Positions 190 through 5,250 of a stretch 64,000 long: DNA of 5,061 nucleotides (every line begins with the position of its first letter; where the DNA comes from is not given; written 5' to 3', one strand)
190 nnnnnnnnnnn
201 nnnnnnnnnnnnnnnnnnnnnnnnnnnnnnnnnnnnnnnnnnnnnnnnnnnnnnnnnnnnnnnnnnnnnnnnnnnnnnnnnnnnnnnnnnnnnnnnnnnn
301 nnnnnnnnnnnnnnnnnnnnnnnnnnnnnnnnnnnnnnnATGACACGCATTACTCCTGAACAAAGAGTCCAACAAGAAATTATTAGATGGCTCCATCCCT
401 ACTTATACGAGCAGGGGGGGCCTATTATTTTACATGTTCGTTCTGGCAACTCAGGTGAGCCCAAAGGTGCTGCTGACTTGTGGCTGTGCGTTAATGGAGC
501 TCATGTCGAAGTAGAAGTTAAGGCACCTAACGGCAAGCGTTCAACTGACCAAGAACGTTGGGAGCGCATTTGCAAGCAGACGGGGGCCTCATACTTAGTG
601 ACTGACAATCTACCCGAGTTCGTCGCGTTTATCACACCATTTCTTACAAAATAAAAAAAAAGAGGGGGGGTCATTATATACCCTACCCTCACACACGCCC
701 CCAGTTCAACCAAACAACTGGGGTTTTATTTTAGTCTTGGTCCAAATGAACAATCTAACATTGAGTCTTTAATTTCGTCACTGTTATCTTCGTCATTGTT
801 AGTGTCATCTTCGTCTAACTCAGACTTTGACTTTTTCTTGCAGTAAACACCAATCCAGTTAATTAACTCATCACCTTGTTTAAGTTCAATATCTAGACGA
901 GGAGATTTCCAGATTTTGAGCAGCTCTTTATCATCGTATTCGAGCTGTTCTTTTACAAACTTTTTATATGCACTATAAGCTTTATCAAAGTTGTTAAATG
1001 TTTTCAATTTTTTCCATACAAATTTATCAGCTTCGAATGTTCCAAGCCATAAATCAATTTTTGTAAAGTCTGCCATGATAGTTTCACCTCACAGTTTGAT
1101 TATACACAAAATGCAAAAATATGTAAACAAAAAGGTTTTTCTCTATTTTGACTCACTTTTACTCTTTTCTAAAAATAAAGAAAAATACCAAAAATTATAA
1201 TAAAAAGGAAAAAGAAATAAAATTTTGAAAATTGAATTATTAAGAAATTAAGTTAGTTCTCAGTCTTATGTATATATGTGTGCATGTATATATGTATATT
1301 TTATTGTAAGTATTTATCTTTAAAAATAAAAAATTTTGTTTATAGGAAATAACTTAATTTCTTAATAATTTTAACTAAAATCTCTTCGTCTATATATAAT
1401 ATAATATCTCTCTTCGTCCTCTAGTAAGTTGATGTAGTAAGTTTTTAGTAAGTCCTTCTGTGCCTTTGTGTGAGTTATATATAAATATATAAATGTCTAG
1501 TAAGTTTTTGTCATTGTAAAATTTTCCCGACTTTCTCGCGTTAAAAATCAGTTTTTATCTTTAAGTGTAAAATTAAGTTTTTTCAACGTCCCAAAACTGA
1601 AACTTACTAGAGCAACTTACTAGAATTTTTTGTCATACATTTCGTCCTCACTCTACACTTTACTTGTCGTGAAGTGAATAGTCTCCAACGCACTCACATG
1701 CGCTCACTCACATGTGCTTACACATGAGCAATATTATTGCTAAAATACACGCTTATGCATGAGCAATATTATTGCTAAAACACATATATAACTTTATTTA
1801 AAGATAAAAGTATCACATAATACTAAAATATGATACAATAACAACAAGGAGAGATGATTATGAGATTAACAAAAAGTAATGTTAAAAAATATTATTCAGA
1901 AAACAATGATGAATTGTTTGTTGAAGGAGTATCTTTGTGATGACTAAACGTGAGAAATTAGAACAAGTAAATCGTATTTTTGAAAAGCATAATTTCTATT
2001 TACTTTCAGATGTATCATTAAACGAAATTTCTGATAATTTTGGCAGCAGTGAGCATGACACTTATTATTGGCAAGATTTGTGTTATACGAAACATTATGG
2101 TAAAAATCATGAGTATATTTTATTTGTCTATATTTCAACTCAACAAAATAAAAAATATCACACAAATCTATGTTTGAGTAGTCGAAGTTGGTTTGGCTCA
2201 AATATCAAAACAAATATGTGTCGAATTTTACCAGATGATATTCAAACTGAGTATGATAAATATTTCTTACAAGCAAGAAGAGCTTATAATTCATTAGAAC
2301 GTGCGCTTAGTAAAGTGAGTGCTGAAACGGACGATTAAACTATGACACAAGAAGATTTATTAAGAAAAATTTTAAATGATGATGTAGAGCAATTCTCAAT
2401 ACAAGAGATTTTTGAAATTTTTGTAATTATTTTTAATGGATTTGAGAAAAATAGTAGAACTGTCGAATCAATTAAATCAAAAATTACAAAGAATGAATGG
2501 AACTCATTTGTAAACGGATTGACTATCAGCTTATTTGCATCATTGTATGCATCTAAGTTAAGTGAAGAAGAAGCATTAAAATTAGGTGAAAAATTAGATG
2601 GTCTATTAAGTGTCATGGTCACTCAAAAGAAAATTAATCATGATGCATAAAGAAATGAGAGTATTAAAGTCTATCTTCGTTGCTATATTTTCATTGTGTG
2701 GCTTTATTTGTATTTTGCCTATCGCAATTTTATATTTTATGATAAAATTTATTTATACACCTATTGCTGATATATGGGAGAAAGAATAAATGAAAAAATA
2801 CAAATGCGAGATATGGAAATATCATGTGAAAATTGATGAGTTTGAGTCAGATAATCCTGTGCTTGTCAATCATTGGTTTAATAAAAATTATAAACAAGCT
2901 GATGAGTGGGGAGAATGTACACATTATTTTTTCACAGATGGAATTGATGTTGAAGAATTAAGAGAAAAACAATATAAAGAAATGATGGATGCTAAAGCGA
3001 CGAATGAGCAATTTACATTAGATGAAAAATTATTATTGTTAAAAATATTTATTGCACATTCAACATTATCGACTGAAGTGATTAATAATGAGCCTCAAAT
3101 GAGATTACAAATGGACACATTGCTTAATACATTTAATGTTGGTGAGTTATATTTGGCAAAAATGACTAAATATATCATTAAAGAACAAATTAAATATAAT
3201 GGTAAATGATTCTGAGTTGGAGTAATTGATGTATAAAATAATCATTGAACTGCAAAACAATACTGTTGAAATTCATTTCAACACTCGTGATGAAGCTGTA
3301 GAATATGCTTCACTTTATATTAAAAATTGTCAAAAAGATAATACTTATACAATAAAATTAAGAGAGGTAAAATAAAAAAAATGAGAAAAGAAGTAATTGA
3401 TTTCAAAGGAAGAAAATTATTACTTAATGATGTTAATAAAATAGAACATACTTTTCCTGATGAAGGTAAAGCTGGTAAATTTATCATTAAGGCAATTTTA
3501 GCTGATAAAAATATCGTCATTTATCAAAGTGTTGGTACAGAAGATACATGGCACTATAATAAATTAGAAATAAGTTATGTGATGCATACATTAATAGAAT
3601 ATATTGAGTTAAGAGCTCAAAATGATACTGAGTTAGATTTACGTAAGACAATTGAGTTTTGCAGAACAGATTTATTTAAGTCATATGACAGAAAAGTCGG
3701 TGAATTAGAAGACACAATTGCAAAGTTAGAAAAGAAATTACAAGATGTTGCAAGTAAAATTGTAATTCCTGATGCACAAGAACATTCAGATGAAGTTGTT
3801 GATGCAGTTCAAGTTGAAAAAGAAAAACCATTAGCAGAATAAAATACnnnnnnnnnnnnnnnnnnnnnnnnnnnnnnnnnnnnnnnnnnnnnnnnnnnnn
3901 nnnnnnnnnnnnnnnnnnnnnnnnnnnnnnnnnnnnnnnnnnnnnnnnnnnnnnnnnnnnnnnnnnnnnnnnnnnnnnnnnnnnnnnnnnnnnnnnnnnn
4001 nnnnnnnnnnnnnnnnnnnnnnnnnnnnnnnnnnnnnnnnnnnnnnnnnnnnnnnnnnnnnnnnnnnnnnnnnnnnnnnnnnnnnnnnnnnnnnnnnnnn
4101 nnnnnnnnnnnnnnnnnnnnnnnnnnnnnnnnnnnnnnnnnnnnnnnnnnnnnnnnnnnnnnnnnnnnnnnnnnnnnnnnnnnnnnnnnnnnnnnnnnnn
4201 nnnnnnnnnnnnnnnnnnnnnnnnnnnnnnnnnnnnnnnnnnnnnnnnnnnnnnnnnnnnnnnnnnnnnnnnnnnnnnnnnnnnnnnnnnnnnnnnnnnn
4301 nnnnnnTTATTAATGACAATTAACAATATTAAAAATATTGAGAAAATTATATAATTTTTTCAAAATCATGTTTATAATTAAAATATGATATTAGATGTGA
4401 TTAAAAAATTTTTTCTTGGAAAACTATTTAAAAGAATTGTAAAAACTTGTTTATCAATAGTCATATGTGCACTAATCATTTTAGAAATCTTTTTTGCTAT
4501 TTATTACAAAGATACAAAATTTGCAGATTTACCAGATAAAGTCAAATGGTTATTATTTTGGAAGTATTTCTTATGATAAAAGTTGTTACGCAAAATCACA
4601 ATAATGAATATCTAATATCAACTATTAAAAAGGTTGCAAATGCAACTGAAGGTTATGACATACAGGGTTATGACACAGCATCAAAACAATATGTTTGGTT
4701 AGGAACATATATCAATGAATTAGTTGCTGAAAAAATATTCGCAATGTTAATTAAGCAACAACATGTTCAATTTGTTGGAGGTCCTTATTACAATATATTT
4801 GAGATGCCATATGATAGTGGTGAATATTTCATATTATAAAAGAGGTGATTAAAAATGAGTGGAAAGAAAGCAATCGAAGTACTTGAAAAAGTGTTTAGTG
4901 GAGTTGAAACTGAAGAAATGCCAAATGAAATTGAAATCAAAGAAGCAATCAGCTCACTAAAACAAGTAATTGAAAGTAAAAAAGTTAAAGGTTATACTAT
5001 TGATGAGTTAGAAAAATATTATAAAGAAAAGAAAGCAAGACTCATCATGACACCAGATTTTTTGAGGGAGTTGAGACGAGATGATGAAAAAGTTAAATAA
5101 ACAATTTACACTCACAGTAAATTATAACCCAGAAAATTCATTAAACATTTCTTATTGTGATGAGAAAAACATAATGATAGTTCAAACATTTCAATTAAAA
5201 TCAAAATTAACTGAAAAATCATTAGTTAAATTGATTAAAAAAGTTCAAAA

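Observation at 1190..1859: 670-bp non-coding region with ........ iterons and duplicated palindromic element: origin/regulatory hub candidate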

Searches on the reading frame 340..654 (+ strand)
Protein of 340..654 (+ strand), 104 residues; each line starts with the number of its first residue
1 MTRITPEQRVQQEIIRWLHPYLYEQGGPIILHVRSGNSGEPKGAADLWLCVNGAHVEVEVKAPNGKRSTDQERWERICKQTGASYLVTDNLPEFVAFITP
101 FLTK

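Call 9: search_protein_families(library=phrogs, proteins=[window:340-654:+], max_evalue=0.001)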
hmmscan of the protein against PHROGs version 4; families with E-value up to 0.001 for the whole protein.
window:340-654:+ (104 aa): 3 families
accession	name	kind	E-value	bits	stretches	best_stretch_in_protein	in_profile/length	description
phrog_93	-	DNA, RNA and nucleotide metabolism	1.1e-08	35.2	1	3-98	350-438/613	endonuclease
phrog_5702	-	DNA, RNA and nucleotide metabolism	4.1e-08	34.1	1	39-88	2-53/70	Holliday junction resolvase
phrog_824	-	unknown function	3.1e-05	25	1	41-99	111-172/265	-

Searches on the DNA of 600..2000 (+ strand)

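Call 3: search_dna_similar(query=window:1080-1870:+, collection=phages, mode=near, max_rows=30)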
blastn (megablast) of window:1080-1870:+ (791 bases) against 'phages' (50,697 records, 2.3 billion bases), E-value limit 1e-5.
No match.

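Call 7: search_dna_similar(query=window:1080-1870:+, collection=phages, mode=distant, max_rows=20)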
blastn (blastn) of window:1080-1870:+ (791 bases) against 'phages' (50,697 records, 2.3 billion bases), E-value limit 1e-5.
No match.

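Call 37: search_rna_families(source=window, start=600, end=2000, threshold=evalue, max_evalue=1)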
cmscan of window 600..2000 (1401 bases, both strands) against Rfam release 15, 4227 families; matches with E-value up to 1: 2.
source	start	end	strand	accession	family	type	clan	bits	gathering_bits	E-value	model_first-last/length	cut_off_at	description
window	1268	1300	+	RF04217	mir-297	Gene; miRNA;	-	23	90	0.35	1-71/71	no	mir-297 microRNA precursor family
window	1894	1926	+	RF01191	SNORD121A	Gene; snRNA; snoRNA; CD-box;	-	21.9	44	0.46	1-82/82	no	Small nucleolar RNA SNORD121A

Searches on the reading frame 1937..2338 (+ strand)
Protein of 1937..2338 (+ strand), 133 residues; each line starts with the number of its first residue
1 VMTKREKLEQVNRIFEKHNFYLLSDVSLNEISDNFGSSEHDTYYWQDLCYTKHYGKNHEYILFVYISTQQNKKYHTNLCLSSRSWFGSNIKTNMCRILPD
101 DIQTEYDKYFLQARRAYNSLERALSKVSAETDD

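Call 9: search_protein_families(library=phrogs, proteins=[window:1937-2338:+], max_evalue=0.001)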
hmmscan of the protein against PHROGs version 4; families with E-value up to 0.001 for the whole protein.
window:1937-2338:+ (133 aa): 0 families

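Call 53: find_encoding_contigs(protein=window:1940-2338:+, flank=10000, max_places=10)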
Protein window:1940-2338:+ (132 aa): 3 contigs read that carry it; 3 places shown.
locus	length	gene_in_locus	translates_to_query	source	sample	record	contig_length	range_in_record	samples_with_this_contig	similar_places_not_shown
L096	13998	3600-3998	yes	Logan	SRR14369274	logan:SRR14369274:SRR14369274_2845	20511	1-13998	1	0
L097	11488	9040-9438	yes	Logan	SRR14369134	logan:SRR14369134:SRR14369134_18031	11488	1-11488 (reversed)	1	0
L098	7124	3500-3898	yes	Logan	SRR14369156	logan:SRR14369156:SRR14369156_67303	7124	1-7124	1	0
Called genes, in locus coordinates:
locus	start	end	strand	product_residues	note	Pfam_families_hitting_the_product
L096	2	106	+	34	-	?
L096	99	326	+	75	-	-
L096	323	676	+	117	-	-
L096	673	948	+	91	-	-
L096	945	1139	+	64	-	-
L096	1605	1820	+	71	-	-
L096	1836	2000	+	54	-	-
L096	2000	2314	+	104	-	-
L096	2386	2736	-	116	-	-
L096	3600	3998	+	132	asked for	-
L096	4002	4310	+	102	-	-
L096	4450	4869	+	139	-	-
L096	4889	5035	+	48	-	-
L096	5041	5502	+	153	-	-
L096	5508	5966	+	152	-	-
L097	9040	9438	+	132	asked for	-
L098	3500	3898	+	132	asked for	-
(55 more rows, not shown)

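Call 83: search_protein_families(library=pfam, proteins=[window:1940-2338:+], max_evalue=0.05)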
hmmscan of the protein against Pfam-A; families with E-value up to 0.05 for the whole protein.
window:1940-2338:+ (132 aa): 0 families

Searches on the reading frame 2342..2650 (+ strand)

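Call 9: search_protein_families(library=phrogs, proteins=[window:2342-2650:+], max_evalue=0.001)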
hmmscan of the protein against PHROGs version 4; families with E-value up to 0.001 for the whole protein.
window:2342-2650:+ (102 aa): 0 families

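Call 83: search_protein_families(library=pfam, proteins=[window:2342-2650:+], max_evalue=0.05)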
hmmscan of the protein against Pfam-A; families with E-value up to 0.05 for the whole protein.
window:2342-2650:+ (102 aa): 1 family
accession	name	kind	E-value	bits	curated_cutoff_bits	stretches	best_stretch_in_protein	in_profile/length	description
PF04669.19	PBDC1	-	0.047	14.1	28.5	0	21-58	35-72/126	PBDC1 protein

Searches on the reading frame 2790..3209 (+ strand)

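Call 9: search_protein_families(library=phrogs, proteins=[window:2790-3209:+], max_evalue=0.001)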
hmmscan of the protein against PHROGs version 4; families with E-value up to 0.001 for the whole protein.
window:2790-3209:+ (139 aa): 0 families

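Call 83: search_protein_families(library=pfam, proteins=[window:2790-3209:+], max_evalue=0.05)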
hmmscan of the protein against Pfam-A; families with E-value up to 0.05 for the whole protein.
window:2790-3209:+ (139 aa): 1 family
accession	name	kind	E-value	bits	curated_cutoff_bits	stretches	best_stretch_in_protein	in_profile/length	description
PF21604.3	CRLF2_D1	-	0.03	14.9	27.3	0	30-53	23-46/51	Cytokine receptor-like factor 2-like, D1 domain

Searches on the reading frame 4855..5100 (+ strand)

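Call 83: search_protein_families(library=pfam, proteins=[window:4855-5100:+], max_evalue=0.05)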
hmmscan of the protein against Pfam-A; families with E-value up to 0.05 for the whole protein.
window:4855-5100:+ (81 aa): 1 family
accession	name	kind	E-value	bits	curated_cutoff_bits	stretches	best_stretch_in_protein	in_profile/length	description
PF06745.19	ATPase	-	0.011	15.5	26.6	1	7-61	83-138/231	KaiC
